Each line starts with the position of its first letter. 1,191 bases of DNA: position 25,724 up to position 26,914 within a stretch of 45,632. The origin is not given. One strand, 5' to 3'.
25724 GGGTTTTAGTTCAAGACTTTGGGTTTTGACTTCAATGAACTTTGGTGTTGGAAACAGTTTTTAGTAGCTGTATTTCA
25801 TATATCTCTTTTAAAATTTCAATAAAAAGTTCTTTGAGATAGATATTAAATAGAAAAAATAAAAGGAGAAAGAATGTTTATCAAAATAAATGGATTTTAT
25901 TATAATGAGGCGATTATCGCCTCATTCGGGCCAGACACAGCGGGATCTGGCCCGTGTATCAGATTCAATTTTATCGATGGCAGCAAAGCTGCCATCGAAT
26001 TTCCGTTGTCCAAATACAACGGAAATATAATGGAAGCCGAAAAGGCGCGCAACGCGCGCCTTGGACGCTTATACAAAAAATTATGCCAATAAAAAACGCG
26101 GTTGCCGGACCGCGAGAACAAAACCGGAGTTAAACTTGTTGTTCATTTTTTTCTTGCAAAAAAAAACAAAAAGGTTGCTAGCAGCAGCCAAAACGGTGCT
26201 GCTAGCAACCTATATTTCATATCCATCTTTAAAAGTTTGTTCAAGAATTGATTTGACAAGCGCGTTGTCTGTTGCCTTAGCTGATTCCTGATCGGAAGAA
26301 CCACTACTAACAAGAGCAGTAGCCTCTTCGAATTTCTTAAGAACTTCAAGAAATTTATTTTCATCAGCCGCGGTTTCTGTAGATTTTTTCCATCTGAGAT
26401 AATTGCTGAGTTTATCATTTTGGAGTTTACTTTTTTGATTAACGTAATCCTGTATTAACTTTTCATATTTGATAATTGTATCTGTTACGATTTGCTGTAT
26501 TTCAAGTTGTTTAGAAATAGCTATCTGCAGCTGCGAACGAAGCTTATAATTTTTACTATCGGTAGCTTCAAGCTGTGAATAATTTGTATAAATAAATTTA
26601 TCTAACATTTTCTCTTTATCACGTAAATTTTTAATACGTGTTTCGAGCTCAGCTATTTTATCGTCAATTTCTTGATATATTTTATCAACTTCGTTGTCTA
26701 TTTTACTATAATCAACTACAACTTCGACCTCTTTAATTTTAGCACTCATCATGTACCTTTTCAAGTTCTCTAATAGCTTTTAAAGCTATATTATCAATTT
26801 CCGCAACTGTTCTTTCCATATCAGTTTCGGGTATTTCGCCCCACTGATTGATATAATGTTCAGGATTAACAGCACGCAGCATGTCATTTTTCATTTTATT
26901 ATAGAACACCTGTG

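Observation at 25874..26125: GC-rich island made of five back-to-back perfect hairpins, masquerading as a lone plus-strand ORF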

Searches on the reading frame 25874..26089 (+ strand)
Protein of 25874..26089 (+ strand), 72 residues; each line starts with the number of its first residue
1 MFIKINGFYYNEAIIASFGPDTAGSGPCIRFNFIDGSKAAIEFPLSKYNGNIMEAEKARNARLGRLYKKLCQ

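Call 11: search_protein_families(library=phrogs, proteins=[window:25874-26089:+], max_evalue=0.01)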
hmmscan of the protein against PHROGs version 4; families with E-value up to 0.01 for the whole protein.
window:25874-26089:+ (72 aa): 0 families

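Call 12: search_protein_families(library=pfam, proteins=[window:25874-26089:+], max_evalue=0.01)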
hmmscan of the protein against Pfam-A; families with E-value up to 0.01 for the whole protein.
window:25874-26089:+ (72 aa): 0 families

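Call 13: find_homologous_proteins(query=window:25874-26089:+, max_evalue=0.01)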
Query window:25874-26089:+ (72 aa): 2 proteins with E <= 0.01 among 2 candidates.
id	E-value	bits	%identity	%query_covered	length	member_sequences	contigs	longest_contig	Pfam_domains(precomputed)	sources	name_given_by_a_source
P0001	1.2e-41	157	100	100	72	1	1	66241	-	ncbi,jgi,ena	-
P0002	9.3e-33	129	83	100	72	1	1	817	-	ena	-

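Call 14: find_encoding_contigs(protein=P0002, flank=10000)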
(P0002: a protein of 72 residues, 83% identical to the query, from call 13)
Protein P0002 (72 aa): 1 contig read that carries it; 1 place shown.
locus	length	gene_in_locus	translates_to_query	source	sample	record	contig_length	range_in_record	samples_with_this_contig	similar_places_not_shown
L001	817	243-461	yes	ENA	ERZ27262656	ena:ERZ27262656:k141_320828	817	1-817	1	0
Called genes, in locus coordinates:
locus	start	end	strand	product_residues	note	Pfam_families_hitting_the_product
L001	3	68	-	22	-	?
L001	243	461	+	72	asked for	-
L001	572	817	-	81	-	?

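Call 15: find_encoding_contigs(protein=P0001, flank=10000)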
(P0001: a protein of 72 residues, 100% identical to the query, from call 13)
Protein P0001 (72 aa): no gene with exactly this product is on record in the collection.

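Call 27: predict_structure(alignment_id=A2)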
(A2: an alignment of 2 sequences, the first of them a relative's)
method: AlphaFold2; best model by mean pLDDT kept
length: 72 residues; sequences in the alignment: 2
mean_pLDDT: 65.3   pTM: 0.48
mean pLDDT of the five models: 65.3, 65.0, 61.4, 60.2, 50.5
residues with pLDDT >= 90: 0; 70-90: 29; 50-70: 31; < 50: 12
segments of 3 or more residues with pLDDT < 50: 2-12
pLDDT, mean of each block of 10 residues (from residue 1): 45 56 68 67 79 78 67 50
secondary structure, 60 per line:
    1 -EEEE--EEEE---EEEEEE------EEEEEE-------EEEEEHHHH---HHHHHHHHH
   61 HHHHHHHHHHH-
elements in order: E2-5 E8-11 E15-20 E27-32 E40-44 H45-48 H52-71

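Call 28: search_protein_representatives(alignment_id=A2)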
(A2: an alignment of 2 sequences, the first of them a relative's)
Query: 2 sequences, 72 profile positions. Proteins with E-value up to 0.001 (for the whole library): 3; up to 1e-10: 1; up to 1e-30: 1. The best 3 are listed.
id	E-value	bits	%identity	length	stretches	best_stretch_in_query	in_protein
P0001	1.3e-46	172.5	-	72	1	1-72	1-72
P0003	1.6e-07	47.2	-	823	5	22-51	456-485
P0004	3.4e-04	36.6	-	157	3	30-66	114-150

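Call 30: find_related_loci(query=A2, collection=viral_contigs, flank=5000)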
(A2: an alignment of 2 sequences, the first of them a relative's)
Query A2 (72 aa) in viral_contigs; peptide patterns used: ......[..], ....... (x = any residue, [..] = any of these).
74 stretches matched a pattern, but none encodes a relative of the query by tblastn (E <= 1e-3).

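Call 31: find_related_loci(query=A2, collection=metagenome_contigs, flank=5000)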
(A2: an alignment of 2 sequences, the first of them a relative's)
Query A2 (72 aa) in metagenome_contigs; peptide patterns used: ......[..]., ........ (x = any residue, [..] = any of these).
42 stretches matched a pattern, but none encodes a relative of the query by tblastn (E <= 1e-3).

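Call 45: search_protein_families(library=padloc, proteins=[window:25874-26089:+], max_evalue=0.1)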
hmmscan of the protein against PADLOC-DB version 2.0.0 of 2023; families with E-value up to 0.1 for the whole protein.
window:25874-26089:+ (72 aa): 0 families

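Call 49: search_solved_structures(query=A2, max_evalue=10)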
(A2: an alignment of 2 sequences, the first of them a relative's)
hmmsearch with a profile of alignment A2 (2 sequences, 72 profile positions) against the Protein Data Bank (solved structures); distinct sequences matched with E-value up to 10: 6.
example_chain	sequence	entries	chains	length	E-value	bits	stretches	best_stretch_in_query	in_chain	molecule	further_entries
1h8u_A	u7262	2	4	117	0.2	14.9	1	19-41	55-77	EOSINOPHIL GRANULE MAJOR BASIC PROTEIN 1 | EOSINOPHIL-GRANULE MAJOR BASIC PROTEIN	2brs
9ppv_A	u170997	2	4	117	0.2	14.9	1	19-41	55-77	Bone marrow proteoglycan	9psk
9dkz_A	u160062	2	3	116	0.2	14.8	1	19-41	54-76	Bone marrow proteoglycan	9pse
7y5n_A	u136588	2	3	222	0.58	13.4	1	19-41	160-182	Bone marrow proteoglycan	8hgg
1h6y_A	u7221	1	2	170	1.7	11.9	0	10-38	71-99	ENDO-1,4-BETA-XYLANASE Y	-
1h6x_A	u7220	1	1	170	1.7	11.9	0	10-38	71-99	ENDO-1,4-BETA-XYLANASE Y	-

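Call 50: fold_search(model_id=the predicted structure, library=pdb)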
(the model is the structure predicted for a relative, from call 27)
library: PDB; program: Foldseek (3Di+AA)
matches with E <= 10: 234; with E <= 0.001: 0
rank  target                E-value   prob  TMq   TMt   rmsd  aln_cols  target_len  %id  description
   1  8jvv_G                5.6e-01  0.15  0.24  0.30   3.9        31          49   29  Crystal structure of the chimeric protein mkaL2_v1.1 (released 2024-07-03)
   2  8jvv_A                7.2e-01  0.13  0.24  0.30   4.0        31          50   29  Crystal structure of the chimeric protein mkaL2_v1.1 (released 2024-07-03)
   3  8jvz_A                7.7e-01  0.14  0.28  0.34   5.1        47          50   26  Crystal structure of the circular-permutated protein mkaL2_v1_SH3 (released 2024-07-03)
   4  6k0a_G                8.7e-01  0.14  0.30  0.21  12.5        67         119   16  cryo-EM structure of an archaeal Ribonuclease P (released 2019-06-19)
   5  8jvt_B                1.0e+00  0.11  0.24  0.29   3.9        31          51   29  Crystal structure of the chimeric protein mkaL2_v1 (released 2024-07-03)
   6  1b44_D                1.0e+00  0.11  0.29  0.23   8.6        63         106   21  CRYSTAL STRUCTURE OF THE B SUBUNIT OF HEAT-LABILE ENTEROTOXIN FROM E. COLI CARRYING A PEPTIDE WITH ANTI-HSV ACTIVITY (released 1999-01-13)
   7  8jvv_B                1.3e+00  0.10  0.24  0.29   4.0        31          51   29  Crystal structure of the chimeric protein mkaL2_v1.1 (released 2024-07-03)
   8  8jvt_A                1.4e+00  0.09  0.24  0.29   4.0        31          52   29  Crystal structure of the chimeric protein mkaL2_v1 (released 2024-07-03)
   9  5om3_A                1.4e+00  0.08  0.25  0.08   8.5        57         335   19  Crystal structure of Alpha1-antichymotrypsin variant DBS-I5: a MMP14-cleavable drug-binding serpin for doxycycline (released 2018-05-23)
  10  5a2q_c                1.6e+00  0.14  0.24  0.28   6.0        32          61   16  Structure of the HCV IRES bound to the human ribosome (released 2015-07-15)
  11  6if4_A                1.7e+00  0.15  0.29  0.33   5.5        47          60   11  Crystal structure of Tbtudor (released 2019-09-18)
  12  8jvs                  1.7e+00  0.08  0.24  0.30   4.9        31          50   29  Crystal structure of the chimeric protein tkoL2_v1 (released 2024-07-03)
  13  2o2l_D                1.7e+00  0.08  0.28  0.24   8.1        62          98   21  Crystal structure of human heat-labile enterotoxin in complex with a blood group A antigen analog (released 2007-08-14)
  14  3efx_D                1.8e+00  0.12  0.32  0.26   8.4        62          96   19  Novel binding site identified in a hybrid between cholera toxin and heat-labile enterotoxin, 1.9A crystal structure re (released 2008-09-23)
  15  2o2l_E                2.0e+00  0.08  0.29  0.24   8.6        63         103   21  Crystal structure of human heat-labile enterotoxin in complex with a blood group A antigen analog (released 2007-08-14)
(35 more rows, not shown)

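Call 51: fold_search(model_id=the predicted structure, library=viral)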
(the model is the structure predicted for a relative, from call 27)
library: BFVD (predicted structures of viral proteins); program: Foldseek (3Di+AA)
matches with E <= 10: 649; with E <= 0.001: 0
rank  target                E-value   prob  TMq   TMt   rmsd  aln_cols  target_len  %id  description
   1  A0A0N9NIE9            1.9e-01  0.33  0.31  0.32   6.8        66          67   21  (no name in the UniProt tables at hand)
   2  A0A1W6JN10            3.2e-01  0.21  0.28  0.18   8.4        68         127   15  Uncharacterized protein [Lactococcus phage LW81]
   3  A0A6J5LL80            3.6e-01  0.41  0.38  0.37   5.6        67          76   19  Uncharacterized protein [uncultured Caudovirales phage]
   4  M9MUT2                3.8e-01  0.54  0.42  0.31   4.3        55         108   20  (no name in the UniProt tables at hand)
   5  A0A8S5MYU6            4.1e-01  0.30  0.35  0.21   6.1        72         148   15  Uncharacterized protein [Myoviridae sp. ctCop38]
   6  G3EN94                4.9e-01  0.38  0.45  0.44   5.2        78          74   20  (no name in the UniProt tables at hand)
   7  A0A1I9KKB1            4.9e-01  0.20  0.32  0.34   8.7        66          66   12  Uncharacterized protein [Lactobacillus phage SA-C12]
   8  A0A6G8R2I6            6.3e-01  0.30  0.38  0.33   4.4        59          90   24  Uncharacterized protein [Arthrobacter phage Abba]
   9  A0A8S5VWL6            7.2e-01  0.18  0.32  0.23   6.0        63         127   25  (no name in the UniProt tables at hand)
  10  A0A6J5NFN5            7.2e-01  0.14  0.24  0.23   5.3        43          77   21  Uncharacterized protein [uncultured Caudovirales phage]
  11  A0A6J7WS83            7.6e-01  0.16  0.33  0.34   5.6        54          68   18  Uncharacterized protein [uncultured Caudovirales phage]
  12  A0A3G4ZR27            8.6e-01  0.41  0.44  0.05   5.5        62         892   13  Uncharacterized protein [Terrestrivirus sp.]
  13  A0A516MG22            8.6e-01  0.14  0.31  0.29   6.6        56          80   14  (no name in the UniProt tables at hand)
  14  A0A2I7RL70            9.8e-01  0.21  0.39  0.34   4.9        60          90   18  (no name in the UniProt tables at hand)
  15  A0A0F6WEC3            1.0e+00  0.25  0.35  0.30   5.8        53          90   13  Uncharacterized protein [Mycobacterium phage Cambiare]
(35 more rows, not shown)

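Call 109: find_encoding_contigs(protein=P0004, flank=3000, max_places=2)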
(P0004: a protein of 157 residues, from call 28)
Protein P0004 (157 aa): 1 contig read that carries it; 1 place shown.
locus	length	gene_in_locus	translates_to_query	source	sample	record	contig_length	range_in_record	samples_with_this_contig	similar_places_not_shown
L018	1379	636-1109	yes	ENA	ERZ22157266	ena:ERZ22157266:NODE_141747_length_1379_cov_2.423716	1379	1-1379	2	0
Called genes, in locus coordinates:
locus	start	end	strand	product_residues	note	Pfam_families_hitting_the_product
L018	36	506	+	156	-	-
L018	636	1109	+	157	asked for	-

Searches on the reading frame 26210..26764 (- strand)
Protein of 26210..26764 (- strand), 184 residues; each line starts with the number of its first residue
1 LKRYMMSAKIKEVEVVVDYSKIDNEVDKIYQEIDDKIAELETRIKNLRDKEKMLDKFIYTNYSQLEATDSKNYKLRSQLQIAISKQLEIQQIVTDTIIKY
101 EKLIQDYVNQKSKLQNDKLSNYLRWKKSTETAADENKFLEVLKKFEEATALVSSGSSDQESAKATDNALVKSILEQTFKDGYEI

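Call 11: search_protein_families(library=phrogs, proteins=[window:26210-26764:-], max_evalue=0.01)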
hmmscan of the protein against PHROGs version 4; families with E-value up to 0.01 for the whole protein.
window:26210-26764:- (184 aa): 0 families

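Call 12: search_protein_families(library=pfam, proteins=[window:26210-26764:-], max_evalue=0.01)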
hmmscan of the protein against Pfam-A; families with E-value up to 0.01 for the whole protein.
window:26210-26764:- (184 aa): 2 families
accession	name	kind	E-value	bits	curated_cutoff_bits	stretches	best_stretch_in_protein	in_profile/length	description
PF16326.10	ABC_tran_CTD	-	0.0035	18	32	1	29-89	9-67/69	ABC transporter C-terminal domain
PF10144.15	SMP_2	-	0.0094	16.1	28.9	0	35-95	68-130/159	Bacterial virulence factor haemolysin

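Call 45: search_protein_families(library=padloc, proteins=[window:26210-26764:-], max_evalue=0.1)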
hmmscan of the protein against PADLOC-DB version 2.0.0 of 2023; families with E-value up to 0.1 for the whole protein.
window:26210-26764:- (184 aa): 0 families
